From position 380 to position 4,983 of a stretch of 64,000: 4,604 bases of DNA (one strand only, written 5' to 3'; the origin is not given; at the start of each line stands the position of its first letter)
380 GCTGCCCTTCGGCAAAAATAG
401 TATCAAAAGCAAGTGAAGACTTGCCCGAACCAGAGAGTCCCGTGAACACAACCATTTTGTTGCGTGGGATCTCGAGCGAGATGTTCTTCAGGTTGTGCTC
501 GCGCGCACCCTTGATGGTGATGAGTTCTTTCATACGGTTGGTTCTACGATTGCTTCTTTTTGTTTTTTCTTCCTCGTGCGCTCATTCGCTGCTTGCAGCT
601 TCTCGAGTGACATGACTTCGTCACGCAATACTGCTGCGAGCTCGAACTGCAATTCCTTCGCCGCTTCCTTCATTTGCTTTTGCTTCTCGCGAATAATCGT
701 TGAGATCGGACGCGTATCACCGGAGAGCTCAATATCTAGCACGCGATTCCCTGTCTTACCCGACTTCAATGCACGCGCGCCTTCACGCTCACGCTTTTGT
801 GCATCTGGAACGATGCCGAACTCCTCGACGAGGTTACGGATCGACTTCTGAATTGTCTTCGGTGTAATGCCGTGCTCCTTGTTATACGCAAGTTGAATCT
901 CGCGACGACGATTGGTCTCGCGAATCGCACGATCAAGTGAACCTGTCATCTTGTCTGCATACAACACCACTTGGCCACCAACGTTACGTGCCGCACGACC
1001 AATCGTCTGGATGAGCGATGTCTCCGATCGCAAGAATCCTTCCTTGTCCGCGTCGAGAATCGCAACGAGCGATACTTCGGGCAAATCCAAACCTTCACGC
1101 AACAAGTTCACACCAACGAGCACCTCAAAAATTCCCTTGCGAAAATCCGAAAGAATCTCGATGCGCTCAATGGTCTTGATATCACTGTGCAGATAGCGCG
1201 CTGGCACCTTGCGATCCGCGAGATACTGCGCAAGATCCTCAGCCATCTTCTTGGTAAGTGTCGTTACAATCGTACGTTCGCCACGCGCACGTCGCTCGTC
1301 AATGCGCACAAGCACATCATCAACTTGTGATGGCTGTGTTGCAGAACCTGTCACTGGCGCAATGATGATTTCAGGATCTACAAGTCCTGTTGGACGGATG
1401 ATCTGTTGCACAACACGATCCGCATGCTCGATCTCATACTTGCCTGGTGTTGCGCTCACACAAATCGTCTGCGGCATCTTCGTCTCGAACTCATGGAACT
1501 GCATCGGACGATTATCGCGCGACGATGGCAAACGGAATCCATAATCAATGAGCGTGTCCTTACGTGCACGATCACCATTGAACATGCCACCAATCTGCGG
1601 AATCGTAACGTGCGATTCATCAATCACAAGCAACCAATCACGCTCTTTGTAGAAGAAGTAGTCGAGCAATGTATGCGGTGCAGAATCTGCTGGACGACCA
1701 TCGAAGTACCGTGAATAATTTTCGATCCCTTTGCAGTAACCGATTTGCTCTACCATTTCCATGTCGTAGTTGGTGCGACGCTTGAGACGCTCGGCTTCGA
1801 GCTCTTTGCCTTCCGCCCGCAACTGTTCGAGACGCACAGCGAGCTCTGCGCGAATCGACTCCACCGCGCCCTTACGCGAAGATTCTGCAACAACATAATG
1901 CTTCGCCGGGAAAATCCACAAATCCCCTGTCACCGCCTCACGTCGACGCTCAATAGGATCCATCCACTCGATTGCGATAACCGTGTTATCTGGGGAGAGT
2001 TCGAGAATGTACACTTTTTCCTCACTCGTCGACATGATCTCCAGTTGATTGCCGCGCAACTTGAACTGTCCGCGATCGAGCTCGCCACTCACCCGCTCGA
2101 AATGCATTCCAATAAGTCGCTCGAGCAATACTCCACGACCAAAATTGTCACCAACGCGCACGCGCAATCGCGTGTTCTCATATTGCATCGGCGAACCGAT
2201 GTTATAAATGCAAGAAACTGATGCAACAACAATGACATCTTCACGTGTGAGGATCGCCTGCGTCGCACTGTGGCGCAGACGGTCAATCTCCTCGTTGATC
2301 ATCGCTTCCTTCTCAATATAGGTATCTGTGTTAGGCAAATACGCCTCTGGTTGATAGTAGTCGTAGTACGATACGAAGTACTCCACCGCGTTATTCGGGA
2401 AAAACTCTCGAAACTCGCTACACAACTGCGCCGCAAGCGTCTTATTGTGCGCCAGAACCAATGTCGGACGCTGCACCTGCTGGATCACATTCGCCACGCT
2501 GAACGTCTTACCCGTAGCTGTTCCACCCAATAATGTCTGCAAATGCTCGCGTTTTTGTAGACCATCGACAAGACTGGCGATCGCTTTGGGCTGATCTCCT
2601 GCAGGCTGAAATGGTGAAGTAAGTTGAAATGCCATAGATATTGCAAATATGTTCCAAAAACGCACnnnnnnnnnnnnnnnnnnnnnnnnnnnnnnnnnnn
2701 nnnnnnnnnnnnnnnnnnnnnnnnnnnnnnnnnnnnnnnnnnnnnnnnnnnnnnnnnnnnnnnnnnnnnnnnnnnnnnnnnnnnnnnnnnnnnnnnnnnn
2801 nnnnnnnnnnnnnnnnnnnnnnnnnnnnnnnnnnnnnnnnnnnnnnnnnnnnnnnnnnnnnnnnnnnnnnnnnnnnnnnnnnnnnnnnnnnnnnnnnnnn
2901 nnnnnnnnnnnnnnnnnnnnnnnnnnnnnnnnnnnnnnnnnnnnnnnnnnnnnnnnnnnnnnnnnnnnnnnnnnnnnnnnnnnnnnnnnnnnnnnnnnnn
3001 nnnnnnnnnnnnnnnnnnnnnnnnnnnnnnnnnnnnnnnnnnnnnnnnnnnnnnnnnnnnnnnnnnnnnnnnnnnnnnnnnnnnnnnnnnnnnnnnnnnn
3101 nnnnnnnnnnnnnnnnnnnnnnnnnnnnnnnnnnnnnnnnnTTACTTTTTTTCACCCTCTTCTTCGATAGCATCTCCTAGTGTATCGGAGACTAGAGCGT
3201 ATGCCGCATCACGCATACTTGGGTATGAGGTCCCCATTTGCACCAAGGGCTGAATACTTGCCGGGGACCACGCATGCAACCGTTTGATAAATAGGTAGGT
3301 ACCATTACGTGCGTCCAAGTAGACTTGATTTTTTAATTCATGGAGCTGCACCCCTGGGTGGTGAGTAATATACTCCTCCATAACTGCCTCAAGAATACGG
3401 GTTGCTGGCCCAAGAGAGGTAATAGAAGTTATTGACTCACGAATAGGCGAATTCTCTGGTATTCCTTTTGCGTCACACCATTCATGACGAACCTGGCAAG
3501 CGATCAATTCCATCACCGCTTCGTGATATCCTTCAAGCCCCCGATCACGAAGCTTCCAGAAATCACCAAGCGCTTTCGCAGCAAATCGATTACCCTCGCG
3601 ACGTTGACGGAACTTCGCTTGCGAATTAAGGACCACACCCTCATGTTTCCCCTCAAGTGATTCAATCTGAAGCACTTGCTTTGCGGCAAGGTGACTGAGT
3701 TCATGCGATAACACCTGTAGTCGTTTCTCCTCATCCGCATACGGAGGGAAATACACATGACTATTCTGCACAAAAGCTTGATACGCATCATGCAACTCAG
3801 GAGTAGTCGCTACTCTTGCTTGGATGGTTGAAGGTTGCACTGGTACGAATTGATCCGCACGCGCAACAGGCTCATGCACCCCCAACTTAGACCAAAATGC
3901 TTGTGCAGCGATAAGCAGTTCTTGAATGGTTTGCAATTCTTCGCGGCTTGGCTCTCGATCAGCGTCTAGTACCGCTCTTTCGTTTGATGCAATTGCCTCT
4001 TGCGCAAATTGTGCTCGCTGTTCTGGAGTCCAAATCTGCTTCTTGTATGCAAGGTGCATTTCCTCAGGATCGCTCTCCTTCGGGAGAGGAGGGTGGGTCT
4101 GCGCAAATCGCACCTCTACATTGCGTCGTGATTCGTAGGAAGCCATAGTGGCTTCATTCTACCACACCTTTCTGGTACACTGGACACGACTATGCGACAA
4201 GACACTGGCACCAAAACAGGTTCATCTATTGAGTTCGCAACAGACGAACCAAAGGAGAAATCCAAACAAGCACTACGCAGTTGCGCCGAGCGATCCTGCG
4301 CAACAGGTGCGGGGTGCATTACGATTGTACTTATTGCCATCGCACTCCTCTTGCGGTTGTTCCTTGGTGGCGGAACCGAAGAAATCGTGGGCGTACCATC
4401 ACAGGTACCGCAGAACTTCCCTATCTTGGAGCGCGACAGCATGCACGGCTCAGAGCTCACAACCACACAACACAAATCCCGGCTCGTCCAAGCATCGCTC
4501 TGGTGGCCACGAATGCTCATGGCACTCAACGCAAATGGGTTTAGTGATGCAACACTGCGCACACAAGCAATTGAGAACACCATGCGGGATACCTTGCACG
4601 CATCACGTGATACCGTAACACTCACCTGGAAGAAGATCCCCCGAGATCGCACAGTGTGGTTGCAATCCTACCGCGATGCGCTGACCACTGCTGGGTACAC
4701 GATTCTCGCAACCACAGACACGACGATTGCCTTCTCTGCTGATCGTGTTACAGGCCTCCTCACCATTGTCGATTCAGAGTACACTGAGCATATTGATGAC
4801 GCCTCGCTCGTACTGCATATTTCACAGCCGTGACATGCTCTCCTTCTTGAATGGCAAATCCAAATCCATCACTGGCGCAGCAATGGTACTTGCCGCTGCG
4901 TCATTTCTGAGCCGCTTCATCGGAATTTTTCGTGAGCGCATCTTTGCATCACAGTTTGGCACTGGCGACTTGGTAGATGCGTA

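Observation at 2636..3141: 480-nt structured intergenic gap upstream of uvrB with an internal sigma70-like promoter: candidate ncRNA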

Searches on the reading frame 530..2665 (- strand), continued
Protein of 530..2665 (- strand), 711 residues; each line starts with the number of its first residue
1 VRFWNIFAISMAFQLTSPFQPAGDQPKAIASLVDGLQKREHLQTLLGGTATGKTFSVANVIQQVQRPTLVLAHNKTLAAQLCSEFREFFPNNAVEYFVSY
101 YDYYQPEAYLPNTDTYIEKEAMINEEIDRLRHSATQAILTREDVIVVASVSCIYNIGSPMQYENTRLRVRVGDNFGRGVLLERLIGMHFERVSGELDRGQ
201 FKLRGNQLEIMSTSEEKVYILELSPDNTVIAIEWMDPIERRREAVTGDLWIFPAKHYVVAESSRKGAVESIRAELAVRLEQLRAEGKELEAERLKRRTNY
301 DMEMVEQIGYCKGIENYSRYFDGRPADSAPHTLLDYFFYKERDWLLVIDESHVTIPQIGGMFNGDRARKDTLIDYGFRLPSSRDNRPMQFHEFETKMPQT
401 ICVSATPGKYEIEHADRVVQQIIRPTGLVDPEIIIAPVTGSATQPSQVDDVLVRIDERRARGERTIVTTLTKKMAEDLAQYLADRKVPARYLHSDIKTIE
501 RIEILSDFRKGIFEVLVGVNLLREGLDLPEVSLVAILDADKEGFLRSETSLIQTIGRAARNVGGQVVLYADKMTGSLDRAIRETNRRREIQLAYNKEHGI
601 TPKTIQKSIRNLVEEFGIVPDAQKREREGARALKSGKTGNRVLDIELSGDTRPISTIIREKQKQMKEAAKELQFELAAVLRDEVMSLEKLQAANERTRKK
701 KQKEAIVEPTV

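Call 25: find_encoding_contigs(protein=P0002, flank=4000, max_places=3)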
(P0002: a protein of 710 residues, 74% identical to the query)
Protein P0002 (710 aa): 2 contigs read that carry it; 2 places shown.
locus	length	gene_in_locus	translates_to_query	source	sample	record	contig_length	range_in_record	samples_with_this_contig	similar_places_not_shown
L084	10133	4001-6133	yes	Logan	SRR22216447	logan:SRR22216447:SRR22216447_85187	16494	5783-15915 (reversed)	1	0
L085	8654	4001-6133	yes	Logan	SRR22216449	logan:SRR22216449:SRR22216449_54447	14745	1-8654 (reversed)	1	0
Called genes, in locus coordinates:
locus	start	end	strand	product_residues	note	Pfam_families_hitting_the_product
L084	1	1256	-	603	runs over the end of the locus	PF00009:GTP_EFTU, PF14492:EFG_III (weak), PF00679:EFG_C, PF06421:LepA_C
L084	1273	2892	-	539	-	PF03023:MurJ, PF01554:MatE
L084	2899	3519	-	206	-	-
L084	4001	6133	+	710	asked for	PF04851:ResIII, PF00270:DEAD (faint), PF17757:UvrB_inter, PF27431:UvrB_3rd, PF00271:Helicase_C, PF12344:UvrB, PF02151:UVR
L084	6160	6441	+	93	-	-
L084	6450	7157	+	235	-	-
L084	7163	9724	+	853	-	PF00005:ABC_tran (faint), PF02463:SMC_N (faint), PF03193:RsgA_GTPase (faint), PF13175:AAA_15 (faint), PF13191:AAA_16 (faint), PF13304:AAA_21 (faint), PF13555:AAA_29 (faint), PF17760:UvrA_inter, +2 more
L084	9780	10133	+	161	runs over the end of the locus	PF01936:NYN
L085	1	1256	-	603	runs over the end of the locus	PF00009:GTP_EFTU, PF14492:EFG_III (weak), PF00679:EFG_C, PF06421:LepA_C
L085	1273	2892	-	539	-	PF03023:MurJ, PF01554:MatE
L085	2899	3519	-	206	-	-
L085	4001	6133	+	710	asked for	PF04851:ResIII, PF00270:DEAD (faint), PF17757:UvrB_inter, PF27431:UvrB_3rd, PF00271:Helicase_C, PF12344:UvrB, PF02151:UVR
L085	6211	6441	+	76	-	-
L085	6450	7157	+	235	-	-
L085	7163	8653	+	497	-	?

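Call 26: find_encoding_contigs(protein=P0003, flank=4000, max_places=3)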
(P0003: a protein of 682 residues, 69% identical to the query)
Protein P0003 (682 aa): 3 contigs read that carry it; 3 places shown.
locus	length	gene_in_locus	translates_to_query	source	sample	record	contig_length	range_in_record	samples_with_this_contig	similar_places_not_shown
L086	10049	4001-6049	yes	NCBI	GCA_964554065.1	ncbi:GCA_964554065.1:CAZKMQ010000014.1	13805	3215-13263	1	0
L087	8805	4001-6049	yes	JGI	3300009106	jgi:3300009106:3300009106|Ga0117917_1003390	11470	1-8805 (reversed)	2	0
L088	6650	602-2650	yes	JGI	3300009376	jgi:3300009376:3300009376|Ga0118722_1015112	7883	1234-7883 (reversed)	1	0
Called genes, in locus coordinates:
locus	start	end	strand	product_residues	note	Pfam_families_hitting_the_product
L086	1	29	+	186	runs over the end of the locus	-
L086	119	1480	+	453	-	PF00753:Lactamase_B, PF13483:Lactamase_B_3 (faint), PF23023:Anti-Pycsar_Apyc1, PF12706:Lactamase_B_2, PF16661:Lactamase_B_6, PF10996:Beta-Casp, PF07521:RMMBL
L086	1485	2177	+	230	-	PF00535:Glycos_transf_2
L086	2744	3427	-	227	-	-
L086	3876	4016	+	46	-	-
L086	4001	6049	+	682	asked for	PF00270:DEAD (faint), PF04851:ResIII, PF17757:UvrB_inter, PF27431:UvrB_3rd, PF00271:Helicase_C, PF12344:UvrB, PF02151:UVR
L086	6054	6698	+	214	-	-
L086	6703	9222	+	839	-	PF00005:ABC_tran (faint), PF02463:SMC_N (faint), PF03193:RsgA_GTPase (faint), PF13191:AAA_16 (faint), PF13304:AAA_21 (faint), PF13555:AAA_29 (faint), PF20703:nSTAND1 (faint), PF17760:UvrA_inter, +2 more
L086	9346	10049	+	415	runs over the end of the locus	?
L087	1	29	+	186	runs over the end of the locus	-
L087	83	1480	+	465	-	PF23023:Anti-Pycsar_Apyc1, PF00753:Lactamase_B, PF13483:Lactamase_B_3 (faint), PF16661:Lactamase_B_6, PF12706:Lactamase_B_2, PF10996:Beta-Casp, PF07521:RMMBL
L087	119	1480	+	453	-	PF00753:Lactamase_B, PF13483:Lactamase_B_3 (faint), PF23023:Anti-Pycsar_Apyc1, PF12706:Lactamase_B_2, PF16661:Lactamase_B_6, PF10996:Beta-Casp, PF07521:RMMBL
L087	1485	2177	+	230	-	PF00535:Glycos_transf_2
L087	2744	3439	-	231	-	-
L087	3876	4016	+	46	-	-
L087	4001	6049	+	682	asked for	PF00270:DEAD (faint), PF04851:ResIII, PF17757:UvrB_inter, PF27431:UvrB_3rd, PF00271:Helicase_C, PF12344:UvrB, PF02151:UVR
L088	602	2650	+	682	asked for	PF00270:DEAD (faint), PF04851:ResIII, PF17757:UvrB_inter, PF27431:UvrB_3rd, PF00271:Helicase_C, PF12344:UvrB, PF02151:UVR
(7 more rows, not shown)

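Call 27: find_encoding_contigs(protein=P0004, flank=4000, max_places=3)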
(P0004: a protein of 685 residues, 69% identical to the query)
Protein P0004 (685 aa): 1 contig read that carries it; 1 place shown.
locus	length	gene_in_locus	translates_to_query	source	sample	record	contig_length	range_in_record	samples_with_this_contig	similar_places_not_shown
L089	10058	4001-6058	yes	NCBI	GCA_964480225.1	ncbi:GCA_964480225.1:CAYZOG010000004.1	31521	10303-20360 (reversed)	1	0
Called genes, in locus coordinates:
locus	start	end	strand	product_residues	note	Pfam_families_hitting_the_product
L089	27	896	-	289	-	-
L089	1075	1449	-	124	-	-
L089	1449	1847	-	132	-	-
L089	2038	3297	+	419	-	PF00753:Lactamase_B, PF12706:Lactamase_B_2 (weak), PF16661:Lactamase_B_6, PF10996:Beta-Casp, PF07521:RMMBL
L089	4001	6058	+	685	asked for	PF00270:DEAD (faint), PF04851:ResIII, PF13604:AAA_30 (faint), PF17757:UvrB_inter, PF27431:UvrB_3rd, PF00271:Helicase_C, PF12344:UvrB, PF02151:UVR (weak)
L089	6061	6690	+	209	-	-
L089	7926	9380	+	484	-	PF00005:ABC_tran (faint), PF02463:SMC_N (faint), PF13304:AAA_21 (faint)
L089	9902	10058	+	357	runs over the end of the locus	PF27096:UvrC_M, PF02151:UVR (weak), PF08459:UvrC_RNaseH_dom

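Call 53: find_encoding_contigs(protein=P0005, flank=3000, max_places=3)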
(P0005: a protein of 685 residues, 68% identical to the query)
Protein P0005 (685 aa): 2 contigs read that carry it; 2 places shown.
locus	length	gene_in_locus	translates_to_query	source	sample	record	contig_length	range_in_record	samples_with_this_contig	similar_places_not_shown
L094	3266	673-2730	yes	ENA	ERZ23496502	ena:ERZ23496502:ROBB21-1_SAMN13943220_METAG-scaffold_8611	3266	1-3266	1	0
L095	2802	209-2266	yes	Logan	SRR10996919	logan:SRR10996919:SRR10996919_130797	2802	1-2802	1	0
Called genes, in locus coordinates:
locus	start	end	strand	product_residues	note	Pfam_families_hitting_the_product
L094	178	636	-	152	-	-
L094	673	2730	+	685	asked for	PF00270:DEAD (faint), PF04851:ResIII, PF13604:AAA_30 (faint), PF17757:UvrB_inter, PF27431:UvrB_3rd, PF00271:Helicase_C, PF12344:UvrB, PF02151:UVR (weak)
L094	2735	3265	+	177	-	?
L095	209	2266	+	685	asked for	PF00270:DEAD (faint), PF04851:ResIII, PF13604:AAA_30 (faint), PF17757:UvrB_inter, PF27431:UvrB_3rd, PF00271:Helicase_C, PF12344:UvrB, PF02151:UVR (weak)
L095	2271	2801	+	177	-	?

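Call 63: list_cluster_members(proteins=[window:530-2635:-, P0001])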
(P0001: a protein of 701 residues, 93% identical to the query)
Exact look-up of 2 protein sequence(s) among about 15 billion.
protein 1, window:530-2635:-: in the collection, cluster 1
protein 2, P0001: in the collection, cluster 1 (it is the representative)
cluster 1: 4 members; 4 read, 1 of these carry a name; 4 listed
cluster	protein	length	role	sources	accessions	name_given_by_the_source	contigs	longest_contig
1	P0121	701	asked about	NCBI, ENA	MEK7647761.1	MAG: excinuclease ABC subunit UvrB [Patescibacteria group bacterium]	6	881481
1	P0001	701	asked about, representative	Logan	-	-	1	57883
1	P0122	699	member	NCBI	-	-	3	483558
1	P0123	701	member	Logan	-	-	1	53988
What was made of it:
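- On Bacterial RNase P RNA: The 881-kb NCBI contig could not be scanned (call 63).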

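Call 64: find_encoding_contigs(protein=P0123, flank=3000, max_places=3)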
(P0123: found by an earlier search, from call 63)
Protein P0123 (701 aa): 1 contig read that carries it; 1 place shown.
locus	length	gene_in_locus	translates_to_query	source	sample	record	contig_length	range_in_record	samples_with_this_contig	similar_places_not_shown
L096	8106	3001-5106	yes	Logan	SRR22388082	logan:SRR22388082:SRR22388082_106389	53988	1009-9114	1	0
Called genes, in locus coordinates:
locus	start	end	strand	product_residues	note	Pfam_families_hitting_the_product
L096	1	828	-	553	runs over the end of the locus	PF03023:MurJ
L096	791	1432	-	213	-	-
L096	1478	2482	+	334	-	-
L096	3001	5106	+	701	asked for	PF04851:ResIII (weak), PF17757:UvrB_inter, PF27431:UvrB_3rd, PF00271:Helicase_C, PF12344:UvrB, PF02151:UVR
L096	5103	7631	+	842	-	PF00005:ABC_tran (faint), PF02463:SMC_N (faint), PF03193:RsgA_GTPase (faint), PF13175:AAA_15 (faint), PF13191:AAA_16 (faint), PF13304:AAA_21 (faint), PF13555:AAA_29 (faint), PF17760:UvrA_inter, +3 more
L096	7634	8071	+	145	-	PF08818:DUF1801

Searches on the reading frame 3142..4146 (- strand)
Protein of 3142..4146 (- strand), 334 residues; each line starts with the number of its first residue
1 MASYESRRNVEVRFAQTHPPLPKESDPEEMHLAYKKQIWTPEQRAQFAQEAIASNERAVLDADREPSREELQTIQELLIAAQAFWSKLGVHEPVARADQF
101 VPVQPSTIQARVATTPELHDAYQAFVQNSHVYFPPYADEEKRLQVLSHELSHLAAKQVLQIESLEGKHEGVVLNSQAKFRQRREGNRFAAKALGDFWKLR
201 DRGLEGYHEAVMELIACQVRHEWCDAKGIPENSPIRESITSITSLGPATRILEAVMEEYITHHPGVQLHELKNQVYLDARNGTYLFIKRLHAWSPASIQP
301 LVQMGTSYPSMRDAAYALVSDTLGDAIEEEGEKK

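Call 10: search_protein_families(library=pfam, proteins=[window:3142-4146:-])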
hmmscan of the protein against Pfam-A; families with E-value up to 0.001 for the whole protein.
window:3142-4146:- (334 aa): 0 families

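Call 61: search_protein_families(library=pfam, proteins=[window:3142-4146:-], max_evalue=10)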
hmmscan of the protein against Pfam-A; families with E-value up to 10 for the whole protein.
window:3142-4146:- (334 aa): 2 families
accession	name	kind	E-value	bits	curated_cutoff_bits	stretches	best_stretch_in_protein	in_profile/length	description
PF13699.11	eCIS_core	-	0.044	14.4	22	1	123-155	39-74/79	eCIS core domain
PF05240.20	APOBEC_C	-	0.074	13.5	23.6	1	105-152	29-76/78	APOBEC-like C-terminal domain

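Call 62: search_solved_structures(query=window:3142-4146:-, max_evalue=10)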
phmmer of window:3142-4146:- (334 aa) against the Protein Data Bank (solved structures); distinct sequences matched with E-value up to 10: 4.
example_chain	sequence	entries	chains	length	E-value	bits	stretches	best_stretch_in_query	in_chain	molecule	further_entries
5hbq_A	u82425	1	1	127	0.41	13.1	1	113-212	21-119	Inner membrane protein YgaP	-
5hbl_A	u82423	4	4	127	0.57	12.6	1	113-212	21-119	Inner membrane protein YgaP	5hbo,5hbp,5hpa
2moi_A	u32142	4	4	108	0.79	12.1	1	114-212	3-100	Inner membrane protein YgaP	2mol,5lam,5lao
4fgw_A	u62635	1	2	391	1.4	11.4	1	188-259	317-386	Glycerol-3-phosphate dehydrogenase [NAD(+)] 1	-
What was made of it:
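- Tried and rejected: Only a weak HExxH-region hit to eCIS_core (E = 0.044, call 61) and nothing in the PDB (call 62).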

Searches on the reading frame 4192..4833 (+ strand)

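Call 61: search_protein_families(library=pfam, proteins=[window:4192-4833:+], max_evalue=10)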
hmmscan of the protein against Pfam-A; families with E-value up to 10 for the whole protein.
window:4192-4833:+ (213 aa): 1 family
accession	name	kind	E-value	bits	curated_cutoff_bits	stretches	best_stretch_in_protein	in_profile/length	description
PF25392.1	MS_channel_TM1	-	0.1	13.1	27.1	1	43-81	4-42/79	Mechanosensitive ion channel, transmembrane helix 1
